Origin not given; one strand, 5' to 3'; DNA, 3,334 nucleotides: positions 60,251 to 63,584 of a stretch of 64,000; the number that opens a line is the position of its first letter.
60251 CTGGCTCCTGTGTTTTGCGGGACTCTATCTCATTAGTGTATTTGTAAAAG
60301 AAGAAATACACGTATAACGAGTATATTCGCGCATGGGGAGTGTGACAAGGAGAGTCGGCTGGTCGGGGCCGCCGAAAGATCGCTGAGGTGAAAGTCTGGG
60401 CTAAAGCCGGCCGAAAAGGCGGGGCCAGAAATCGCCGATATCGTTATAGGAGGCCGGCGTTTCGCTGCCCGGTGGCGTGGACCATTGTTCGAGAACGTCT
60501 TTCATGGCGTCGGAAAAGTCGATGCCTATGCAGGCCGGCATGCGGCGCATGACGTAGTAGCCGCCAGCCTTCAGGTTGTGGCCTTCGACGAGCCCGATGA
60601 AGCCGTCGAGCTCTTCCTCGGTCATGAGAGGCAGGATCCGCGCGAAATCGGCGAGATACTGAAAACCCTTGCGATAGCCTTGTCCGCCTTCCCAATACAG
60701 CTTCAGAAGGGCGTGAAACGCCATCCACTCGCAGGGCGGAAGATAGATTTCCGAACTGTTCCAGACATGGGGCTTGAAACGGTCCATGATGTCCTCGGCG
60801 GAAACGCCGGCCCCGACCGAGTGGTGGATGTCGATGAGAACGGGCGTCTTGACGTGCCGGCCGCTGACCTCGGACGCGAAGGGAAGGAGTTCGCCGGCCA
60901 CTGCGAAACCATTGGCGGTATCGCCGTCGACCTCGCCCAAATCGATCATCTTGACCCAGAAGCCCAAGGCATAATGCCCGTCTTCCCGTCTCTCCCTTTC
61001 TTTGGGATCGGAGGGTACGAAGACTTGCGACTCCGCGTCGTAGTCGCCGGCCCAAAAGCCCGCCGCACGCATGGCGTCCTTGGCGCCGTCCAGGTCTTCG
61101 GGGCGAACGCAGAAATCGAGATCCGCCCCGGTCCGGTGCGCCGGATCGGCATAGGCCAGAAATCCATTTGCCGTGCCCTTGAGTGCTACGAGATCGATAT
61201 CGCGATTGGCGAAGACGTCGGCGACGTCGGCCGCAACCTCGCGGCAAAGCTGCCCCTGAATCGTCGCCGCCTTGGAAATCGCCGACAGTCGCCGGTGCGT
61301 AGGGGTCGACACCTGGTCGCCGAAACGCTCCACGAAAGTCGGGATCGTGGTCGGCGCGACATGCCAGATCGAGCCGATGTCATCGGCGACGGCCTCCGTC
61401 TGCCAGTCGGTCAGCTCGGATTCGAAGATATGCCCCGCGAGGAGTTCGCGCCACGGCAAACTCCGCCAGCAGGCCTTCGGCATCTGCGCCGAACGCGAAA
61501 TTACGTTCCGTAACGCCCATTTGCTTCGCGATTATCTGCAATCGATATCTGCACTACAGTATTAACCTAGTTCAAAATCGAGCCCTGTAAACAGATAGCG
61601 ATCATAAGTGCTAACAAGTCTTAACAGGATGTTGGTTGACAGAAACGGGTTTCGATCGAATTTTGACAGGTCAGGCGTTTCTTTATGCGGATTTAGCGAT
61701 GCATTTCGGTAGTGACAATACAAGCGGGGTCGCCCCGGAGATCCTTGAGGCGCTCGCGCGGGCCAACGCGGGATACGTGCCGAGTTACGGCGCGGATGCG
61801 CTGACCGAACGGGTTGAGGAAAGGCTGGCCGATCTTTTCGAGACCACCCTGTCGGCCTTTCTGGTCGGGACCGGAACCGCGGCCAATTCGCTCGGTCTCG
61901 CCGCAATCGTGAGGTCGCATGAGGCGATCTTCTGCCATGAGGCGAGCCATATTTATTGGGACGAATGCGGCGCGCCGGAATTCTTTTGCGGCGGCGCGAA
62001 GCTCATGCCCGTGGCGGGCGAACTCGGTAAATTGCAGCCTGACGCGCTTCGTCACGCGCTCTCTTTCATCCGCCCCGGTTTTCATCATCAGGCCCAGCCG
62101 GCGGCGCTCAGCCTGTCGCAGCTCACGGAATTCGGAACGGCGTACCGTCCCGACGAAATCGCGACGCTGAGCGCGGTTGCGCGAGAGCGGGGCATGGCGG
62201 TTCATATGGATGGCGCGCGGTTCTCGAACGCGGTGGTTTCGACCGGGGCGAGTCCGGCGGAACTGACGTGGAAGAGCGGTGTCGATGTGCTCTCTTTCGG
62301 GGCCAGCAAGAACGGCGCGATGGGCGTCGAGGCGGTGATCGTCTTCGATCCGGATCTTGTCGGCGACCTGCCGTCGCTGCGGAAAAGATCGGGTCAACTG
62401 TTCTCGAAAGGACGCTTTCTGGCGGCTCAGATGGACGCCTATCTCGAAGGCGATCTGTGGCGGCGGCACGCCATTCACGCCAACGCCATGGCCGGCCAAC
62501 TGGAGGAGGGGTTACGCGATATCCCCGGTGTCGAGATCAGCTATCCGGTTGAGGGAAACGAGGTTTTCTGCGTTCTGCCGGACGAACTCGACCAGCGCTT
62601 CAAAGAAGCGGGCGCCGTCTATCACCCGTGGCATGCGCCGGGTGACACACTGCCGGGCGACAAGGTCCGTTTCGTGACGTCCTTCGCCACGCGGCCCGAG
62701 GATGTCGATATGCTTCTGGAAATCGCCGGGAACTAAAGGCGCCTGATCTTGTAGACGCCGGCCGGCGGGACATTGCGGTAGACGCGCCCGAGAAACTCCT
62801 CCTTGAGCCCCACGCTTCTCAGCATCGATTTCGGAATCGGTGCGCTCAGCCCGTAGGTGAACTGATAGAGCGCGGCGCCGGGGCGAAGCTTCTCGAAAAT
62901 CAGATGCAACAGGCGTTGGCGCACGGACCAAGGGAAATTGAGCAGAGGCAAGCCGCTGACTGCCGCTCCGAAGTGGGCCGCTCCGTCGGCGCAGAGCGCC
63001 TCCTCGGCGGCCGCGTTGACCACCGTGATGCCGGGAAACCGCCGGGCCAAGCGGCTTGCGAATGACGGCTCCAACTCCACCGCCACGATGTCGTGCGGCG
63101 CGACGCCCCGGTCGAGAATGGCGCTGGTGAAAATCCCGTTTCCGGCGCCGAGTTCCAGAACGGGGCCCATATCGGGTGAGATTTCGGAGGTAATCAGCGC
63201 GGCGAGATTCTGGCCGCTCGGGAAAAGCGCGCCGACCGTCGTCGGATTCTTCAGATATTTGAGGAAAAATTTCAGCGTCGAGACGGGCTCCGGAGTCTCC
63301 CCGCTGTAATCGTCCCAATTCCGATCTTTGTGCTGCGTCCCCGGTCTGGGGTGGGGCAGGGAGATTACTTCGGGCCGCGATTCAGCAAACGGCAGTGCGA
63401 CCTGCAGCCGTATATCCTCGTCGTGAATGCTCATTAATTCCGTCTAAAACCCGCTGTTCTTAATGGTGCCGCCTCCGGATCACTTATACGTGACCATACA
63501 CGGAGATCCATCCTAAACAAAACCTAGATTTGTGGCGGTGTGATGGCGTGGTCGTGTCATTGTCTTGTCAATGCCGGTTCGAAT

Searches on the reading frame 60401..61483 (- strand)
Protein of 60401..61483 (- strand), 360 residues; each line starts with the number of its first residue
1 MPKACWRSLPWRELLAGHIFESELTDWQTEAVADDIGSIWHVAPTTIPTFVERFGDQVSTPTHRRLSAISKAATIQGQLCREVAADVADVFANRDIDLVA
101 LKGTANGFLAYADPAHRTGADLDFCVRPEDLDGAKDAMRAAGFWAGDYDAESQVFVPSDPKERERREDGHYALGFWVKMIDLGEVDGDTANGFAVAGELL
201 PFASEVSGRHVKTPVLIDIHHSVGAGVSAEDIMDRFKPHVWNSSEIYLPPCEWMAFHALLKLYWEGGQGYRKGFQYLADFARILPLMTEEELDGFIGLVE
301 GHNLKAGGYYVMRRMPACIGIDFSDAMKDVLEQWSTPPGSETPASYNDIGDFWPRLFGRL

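Call 3: search_protein_families(library=pfam, proteins=[window:60401-61483:-], max_evalue=0.01)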
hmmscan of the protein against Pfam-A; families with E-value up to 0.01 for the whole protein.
window:60401-61483:- (360 aa): 1 family
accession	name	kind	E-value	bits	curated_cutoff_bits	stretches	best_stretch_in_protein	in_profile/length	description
PF14907.12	NTP_transf_5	-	1.2e-20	74.6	31.2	1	55-287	31-215/249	Uncharacterised nucleotidyltransferase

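Call 4: search_protein_families(library=ncbifam, proteins=[window:60401-61483:-], max_evalue=0.01)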
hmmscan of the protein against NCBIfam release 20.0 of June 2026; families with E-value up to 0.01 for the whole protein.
window:60401-61483:- (360 aa): 0 families

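Call 50: find_homologous_proteins(query=window:60401-61483:-, max_evalue=0.00001)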
Query window:60401-61483:- (360 aa): 12 proteins with E <= 0.00001 among 3048 candidates.
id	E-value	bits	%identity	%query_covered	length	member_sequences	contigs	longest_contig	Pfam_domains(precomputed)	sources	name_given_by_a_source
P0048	3.0e-237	805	99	96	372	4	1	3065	PF14907.13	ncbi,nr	ncbi:MAG TPA: nucleotidyltransferase family protein [Alphaproteobacteria bacterium]|nr:nucleotidyltr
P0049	6.6e-165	567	69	96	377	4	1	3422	PF14907.13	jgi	-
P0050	1.9e-163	562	70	96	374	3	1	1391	PF14907.13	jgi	jgi:hypothetical protein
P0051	9.9e-163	560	69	96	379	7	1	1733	PF14907.13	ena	-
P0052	4.4e-158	544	67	96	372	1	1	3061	PF14907.13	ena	-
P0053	1.1e-153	530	65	97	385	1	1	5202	PF14907.13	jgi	jgi:Uncharacterised nucleotidyltransferase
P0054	1.0e-148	514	63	96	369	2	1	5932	PF14907.13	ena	-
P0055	1.3e-147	510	64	96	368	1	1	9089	PF14907.13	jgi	jgi:hypothetical protein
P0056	2.9e-129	450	56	97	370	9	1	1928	PF14907.13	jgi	-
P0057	4.0e-128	446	56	97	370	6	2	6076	PF14907.13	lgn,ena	-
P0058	1.4e-121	424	67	76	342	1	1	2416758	PF14907.13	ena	-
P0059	1.6e-93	332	46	90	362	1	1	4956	PF14907.13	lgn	-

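Call 51: search_solved_structures(query=window:60401-61483:-, max_evalue=1, show_alignments=1)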
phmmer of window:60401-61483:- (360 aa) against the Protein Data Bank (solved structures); distinct sequences matched with E-value up to 1: 0.

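Call 52: find_encoding_contigs(protein=P0059, flank=10000, max_places=3)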
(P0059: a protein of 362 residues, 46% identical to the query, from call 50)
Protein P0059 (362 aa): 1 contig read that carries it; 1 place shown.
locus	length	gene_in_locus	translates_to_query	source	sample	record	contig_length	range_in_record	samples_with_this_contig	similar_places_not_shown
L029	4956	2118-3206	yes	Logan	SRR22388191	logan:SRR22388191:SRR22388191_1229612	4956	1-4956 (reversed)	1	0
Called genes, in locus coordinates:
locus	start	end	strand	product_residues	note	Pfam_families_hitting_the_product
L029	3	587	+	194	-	?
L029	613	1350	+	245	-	PF01416:PseudoU_synth_1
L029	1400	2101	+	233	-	PF08241:Methyltransf_11 (weak), PF08242:Methyltransf_12 (weak), PF13649:Methyltransf_25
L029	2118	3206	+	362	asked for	PF14907:NTP_transf_5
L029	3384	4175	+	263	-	PF00696:AA_kinase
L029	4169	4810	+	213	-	PF02223:Thymidylate_kin (faint)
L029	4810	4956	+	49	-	?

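Call 63: predict_structure(alignment_id=A2)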
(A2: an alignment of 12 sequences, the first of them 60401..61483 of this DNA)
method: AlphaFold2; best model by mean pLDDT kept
length: 360 residues; sequences in the alignment: 12
mean_pLDDT: 82.4   pTM: 0.84
mean pLDDT of the five models: 82.4, 79.2, 78.2, 73.5, 71.3
residues with pLDDT >= 90: 130; 70-90: 175; 50-70: 43; < 50: 12
segments of 3 or more residues with pLDDT < 50: 1-7, 358-360
pLDDT, mean of each block of 10 residues (from residue 1): 48 78 84 84 89 92 92 91 93 94 91 86 89 92 88 84 77 80 92 71 77 89 69 89 91 89 63 74 90 90 81 79 85 85 69 53
secondary structure, 60 per line:
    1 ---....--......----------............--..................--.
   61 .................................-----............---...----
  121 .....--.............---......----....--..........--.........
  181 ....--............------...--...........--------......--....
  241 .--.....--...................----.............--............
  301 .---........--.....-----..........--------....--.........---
elements in order: H4-7 H10-15 H26-37 H40-57 H60-93 E99-101 H102-110 E121-125 H128-140 E144-149 E154-157 H160-169 E172-184 H187-198 E205-207 E210-220 H229-234 E237-241 E244-248 H251-269 H274-286 H289-301 H305-312 H315-319 H325-334 H343-346 H349-357

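Call 66: fold_search(model_id=the predicted structure, library=pdb)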
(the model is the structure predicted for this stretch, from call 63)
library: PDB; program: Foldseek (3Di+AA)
matches with E <= 10: 104; with E <= 0.001: 1
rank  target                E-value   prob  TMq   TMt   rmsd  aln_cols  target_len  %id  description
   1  5uvd                  9.5e-04  1.00  0.34  0.51   7.2       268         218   13  Crystal structure of an antigenic nucleotidyltransferase-like protein from Paracoccidioides brasiliensis (released 2018-01-31)
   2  8an4_A                1.3e-03  1.00  0.32  0.56  12.0       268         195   10  MenT1 toxin (rv0078a) from Mycobacterium tuberculosis H37Rv (released 2023-08-02)
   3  8an4_B                2.0e-03  1.00  0.32  0.55  11.9       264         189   10  MenT1 toxin (rv0078a) from Mycobacterium tuberculosis H37Rv (released 2023-08-02)
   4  7c46                  2.2e-03  1.00  0.32  0.38  12.1       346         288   14  Crystal Structure of Rv1045 toxin point variant K189A (released 2021-05-26)
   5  5kqj_MODEL_1_A        2.8e-03  1.00  0.34  0.61   8.4       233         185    9  Solution Structure of Antibiotic-Resistance Factor ANT(2'')-Ia Reveals Substrate-Regulated Conformation Dynami (released 2017-07-12)
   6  6j7q                  8.4e-03  0.95  0.27  0.32  15.3       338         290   15  Crystal structure of toxin TglT (unusual type guanylyltransferase-like toxin, Rv1045) mutant S78A from Mycobacterium tub (released 2020-05-13)
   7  4wse_B                1.3e-02  0.93  0.26  0.20  16.5       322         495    8  Crystal structure of the Mimivirus polyadenylate synthase (released 2015-04-01)
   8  6j7n                  2.4e-02  0.89  0.26  0.31  14.7       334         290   14  Crystal structure of toxin TglT (unusual type guanylyltransferase-like toxin, Rv1045) mutant D82A co-expressed with TakA (released 2020-05-13)
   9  4wse_A                3.1e-02  0.95  0.30  0.23  10.6       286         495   12  Crystal structure of the Mimivirus polyadenylate synthase (released 2015-04-01)
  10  5cfu                  3.2e-02  0.99  0.26  0.48  11.4       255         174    9  Crystal Structure of ANT(2")-Ia in complex with adenylyl-2"-tobramycin (released 2016-07-20)
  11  4p37_B                6.7e-02  0.82  0.31  0.24  12.5       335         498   12  Crystal structure of the Megavirus polyadenylate synthase (released 2015-04-01)
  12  4p37_A                6.7e-02  0.80  0.30  0.23  12.0       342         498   12  Crystal structure of the Megavirus polyadenylate synthase (released 2015-04-01)
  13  2ewr                  7.4e-02  1.00  0.28  0.58   7.0       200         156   11  Crystal structure of a putative nucleotidyltransferase (tm1012) from Thermotoga maritima at 1.60 A resolution (released 2005-12-06)
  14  4xje                  8.5e-02  0.99  0.32  0.61   8.4       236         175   11  CRYSTAL STRUCTURE OF ANT(2") IN COMPLEX WITH AMP AND TOBRAMYCIN (released 2016-01-20)
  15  4wqk                  8.9e-02  0.98  0.30  0.55   8.6       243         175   11  Crystal structure of aminoglycoside nucleotidylyltransferase ANT(2")-Ia, apo form (released 2014-11-12)
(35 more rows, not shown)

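Call 69: search_protein_families(library=ncbifam, proteins=[L029:3384-4175:+, L029:1400-2101:+], max_evalue=0.00001)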
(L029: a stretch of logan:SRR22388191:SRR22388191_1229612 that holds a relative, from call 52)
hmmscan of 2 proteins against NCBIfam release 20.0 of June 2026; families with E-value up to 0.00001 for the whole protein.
L029:3384-4175:+ (263 aa): 4 families
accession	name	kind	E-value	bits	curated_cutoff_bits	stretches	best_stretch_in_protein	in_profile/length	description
NF000338.1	fomA_AB016934.1.gene6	equivalog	6.7e-20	71.3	550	1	6-235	4-237/266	fosfomycin resistance kinase FomA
NF040647.1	IPPK_Arch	equivalog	1.4e-19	70.4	120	1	11-251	4-258/259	isopentenyl phosphate kinase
TIGR01027.1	proB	equivalog_domain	1.1e-07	31.3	186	0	180-246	181-246/363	glutamate 5-kinase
NF000122.1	485965_fosC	equivalog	1.5e-07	31.7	350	1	115-231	40-158/182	fosfomycin resistance kinase FosC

L029:1400-2101:+ (233 aa): 7 families
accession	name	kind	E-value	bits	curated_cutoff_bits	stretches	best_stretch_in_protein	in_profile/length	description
NF045881.1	PLipidMtase_Agro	equivalog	2.8e-30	105.3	250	1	47-224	17-193/197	phospholipid N-methyltransferase PmtA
NF041658.1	ornithlipidmtase_OlsG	equivalog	2.5e-19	69.8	350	1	49-223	7-183/191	ornithine lipid N-methyltransferase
NF043040.1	corrin_prot_MT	hypoth_equivalog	2.1e-08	33.9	180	1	70-184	30-145/216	corrinoid protein-associated methyltransferase CpaM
NF000499.2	Erm23S_rRNA_broad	equivalog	3.5e-08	33.1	212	1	74-134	15-76/244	23S ribosomal RNA methyltransferase Erm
NF000468.1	Erm37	exception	1.4e-06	28.4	350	1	84-145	35-92/179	23S rRNA (adenine(2058)-N(6))-methyltransferase Erm(37)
NF011486.0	PRK14896.1-1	equivalog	3.4e-06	26.3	450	1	79-128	47-93/284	16S ribosomal RNA methyltransferase A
TIGR00755.1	ksgA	equivalog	7.2e-06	25.5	171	0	82-158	30-103/256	16S rRNA (adenine(1518)-N(6)/adenine(1519)-N(6))-dimethyltransferase RsmA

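Call 71: find_encoding_contigs(protein=P0054, flank=10000, max_places=3)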
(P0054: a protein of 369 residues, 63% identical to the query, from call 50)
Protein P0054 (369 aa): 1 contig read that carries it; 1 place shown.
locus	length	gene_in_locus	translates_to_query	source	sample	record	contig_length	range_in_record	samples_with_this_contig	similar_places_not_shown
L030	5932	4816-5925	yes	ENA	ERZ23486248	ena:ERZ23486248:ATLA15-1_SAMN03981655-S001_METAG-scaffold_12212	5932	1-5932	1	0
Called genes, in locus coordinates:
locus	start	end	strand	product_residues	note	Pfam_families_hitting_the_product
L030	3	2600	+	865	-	?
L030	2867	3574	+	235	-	PF00398:RrnaAD (weak), PF08241:Methyltransf_11 (weak), PF13649:Methyltransf_25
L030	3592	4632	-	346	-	PF01212:Beta_elim_lyase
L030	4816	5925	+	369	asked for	PF14907:NTP_transf_5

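Call 72: find_encoding_contigs(protein=P0057, flank=10000, max_places=3)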
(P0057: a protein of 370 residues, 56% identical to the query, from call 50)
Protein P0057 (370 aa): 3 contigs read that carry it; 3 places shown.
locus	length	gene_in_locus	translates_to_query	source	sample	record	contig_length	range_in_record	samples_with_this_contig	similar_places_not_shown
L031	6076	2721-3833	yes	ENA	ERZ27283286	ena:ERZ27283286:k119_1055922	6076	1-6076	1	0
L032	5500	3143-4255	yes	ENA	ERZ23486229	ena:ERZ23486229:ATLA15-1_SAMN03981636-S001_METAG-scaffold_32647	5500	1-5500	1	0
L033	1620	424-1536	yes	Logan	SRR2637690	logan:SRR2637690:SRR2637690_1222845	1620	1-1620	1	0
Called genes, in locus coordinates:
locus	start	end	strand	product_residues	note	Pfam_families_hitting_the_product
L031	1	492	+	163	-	?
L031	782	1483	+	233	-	PF00398:RrnaAD (weak), PF08241:Methyltransf_11 (faint), PF13649:Methyltransf_25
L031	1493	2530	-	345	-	PF01212:Beta_elim_lyase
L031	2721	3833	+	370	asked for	PF14907:NTP_transf_5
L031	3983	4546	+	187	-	PF00190:Cupin_1 (weak), PF07883:Cupin_2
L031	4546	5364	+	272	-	PF00696:AA_kinase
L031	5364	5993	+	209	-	PF02223:Thymidylate_kin (faint)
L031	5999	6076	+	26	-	?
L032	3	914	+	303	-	?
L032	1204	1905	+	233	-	PF00398:RrnaAD (weak), PF08241:Methyltransf_11 (weak), PF13649:Methyltransf_25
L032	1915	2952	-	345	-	PF01212:Beta_elim_lyase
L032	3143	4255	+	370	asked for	PF14907:NTP_transf_5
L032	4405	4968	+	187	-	PF00190:Cupin_1 (weak), PF07883:Cupin_2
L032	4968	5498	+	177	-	?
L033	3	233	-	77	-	?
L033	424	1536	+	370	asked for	PF14907:NTP_transf_5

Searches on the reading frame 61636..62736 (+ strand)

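Call 3: search_protein_families(library=pfam, proteins=[window:61636-62736:+], max_evalue=0.01)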
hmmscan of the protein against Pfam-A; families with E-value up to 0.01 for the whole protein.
window:61636-62736:+ (366 aa): 1 family
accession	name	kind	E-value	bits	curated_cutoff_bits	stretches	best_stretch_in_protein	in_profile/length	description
PF01212.27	Beta_elim_lyase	-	3.3e-53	181.3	27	1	24-312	2-283/288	Beta-eliminating lyase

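Call 4: search_protein_families(library=ncbifam, proteins=[window:61636-62736:+], max_evalue=0.01)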
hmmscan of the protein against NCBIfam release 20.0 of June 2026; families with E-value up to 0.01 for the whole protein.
window:61636-62736:+ (366 aa): 3 families
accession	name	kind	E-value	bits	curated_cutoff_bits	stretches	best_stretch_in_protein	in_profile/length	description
NF041359.1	GntG_guanitoxin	subfamily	2.2e-26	92.8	230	1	26-362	10-339/343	GntG family PLP-dependent aldolase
NF007825.0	PRK10534.1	equivalog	4.8e-16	58.7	312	1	27-317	7-285/333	low-specificity L-threonine aldolase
NF006965.0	PRK09440.1-3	equivalog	0.0068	15.1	754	1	167-268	206-304/430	valine--pyruvate transaminase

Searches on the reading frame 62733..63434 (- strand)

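Call 3: search_protein_families(library=pfam, proteins=[window:62733-63434:-], max_evalue=0.01)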
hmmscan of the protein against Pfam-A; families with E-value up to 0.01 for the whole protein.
window:62733-63434:- (233 aa): 5 families
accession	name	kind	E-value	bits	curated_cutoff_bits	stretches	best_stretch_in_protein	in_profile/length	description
PF13649.12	Methyltransf_25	-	2.6e-07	31.7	27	1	92-186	1-96/97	Methyltransferase domain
PF00398.26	RrnaAD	-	0.00042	19.9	24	1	82-134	25-73/263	Ribosomal RNA adenine dimethylase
PF08241.18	Methyltransf_11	-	0.00061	20.8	21.2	1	93-189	1-93/95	Methyltransferase domain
PF08242.18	Methyltransf_12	-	0.0045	18.1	30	1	93-186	1-95/98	Methyltransferase domain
PF13489.12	Methyltransf_23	-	0.0056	16.9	27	1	86-160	20-87/164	Methyltransferase domain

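Call 4: search_protein_families(library=ncbifam, proteins=[window:62733-63434:-], max_evalue=0.01)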
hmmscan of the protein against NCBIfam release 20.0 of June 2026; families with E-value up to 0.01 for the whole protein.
window:62733-63434:- (233 aa): 12 families
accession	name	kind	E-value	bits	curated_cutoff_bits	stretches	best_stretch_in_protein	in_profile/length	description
NF045881.1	PLipidMtase_Agro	equivalog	3.7e-33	114.7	250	1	54-232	17-196/197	phospholipid N-methyltransferase PmtA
NF041658.1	ornithlipidmtase_OlsG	equivalog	4.6e-17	62.4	350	1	55-232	6-187/191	ornithine lipid N-methyltransferase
NF000499.2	Erm23S_rRNA_broad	equivalog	1e-06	28.3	212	1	77-141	11-76/244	23S ribosomal RNA methyltransferase Erm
NF000468.1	Erm37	exception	1.6e-06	28.3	350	1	92-144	36-85/179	23S rRNA (adenine(2058)-N(6))-methyltransferase Erm(37)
NF012218.0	erm_38_23S_MT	exception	4.7e-05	22.5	800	1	68-136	12-77/386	23S rRNA (adenine(2058)-N(6))-methyltransferase Erm(38)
TIGR00755.1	ksgA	equivalog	8.3e-05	22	171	1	90-182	31-117/256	16S rRNA (adenine(1518)-N(6)/adenine(1519)-N(6))-dimethyltransferase RsmA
NF041820.1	daptide_MTase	equivalog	0.00028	20.4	175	1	84-138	32-83/243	daptide-type RiPP biosynthesis methyltransferase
NF042988.1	Erm46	exception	0.0007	19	503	1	73-140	17-82/255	23S rRNA (adenine(2058)-N(6))-methyltransferase Erm(46)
NF000337.1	erm_SHROVE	exception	0.00076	18.9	320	1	88-150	28-87/248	ErmE/ErmH/ErmO/ErmR family 23S rRNA (adenine(2058)-N(6))-methyltransferase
NF011486.0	PRK14896.1-1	equivalog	0.0012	17.9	450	1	87-163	48-123/284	16S ribosomal RNA methyltransferase A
NF043040.1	corrin_prot_MT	hypoth_equivalog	0.0038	16.7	180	1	78-189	31-145/216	corrinoid protein-associated methyltransferase CpaM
NF011530.0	PRK14968.1-4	equivalog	0.0082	15.5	243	0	83-141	35-88/202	putative methyltransferase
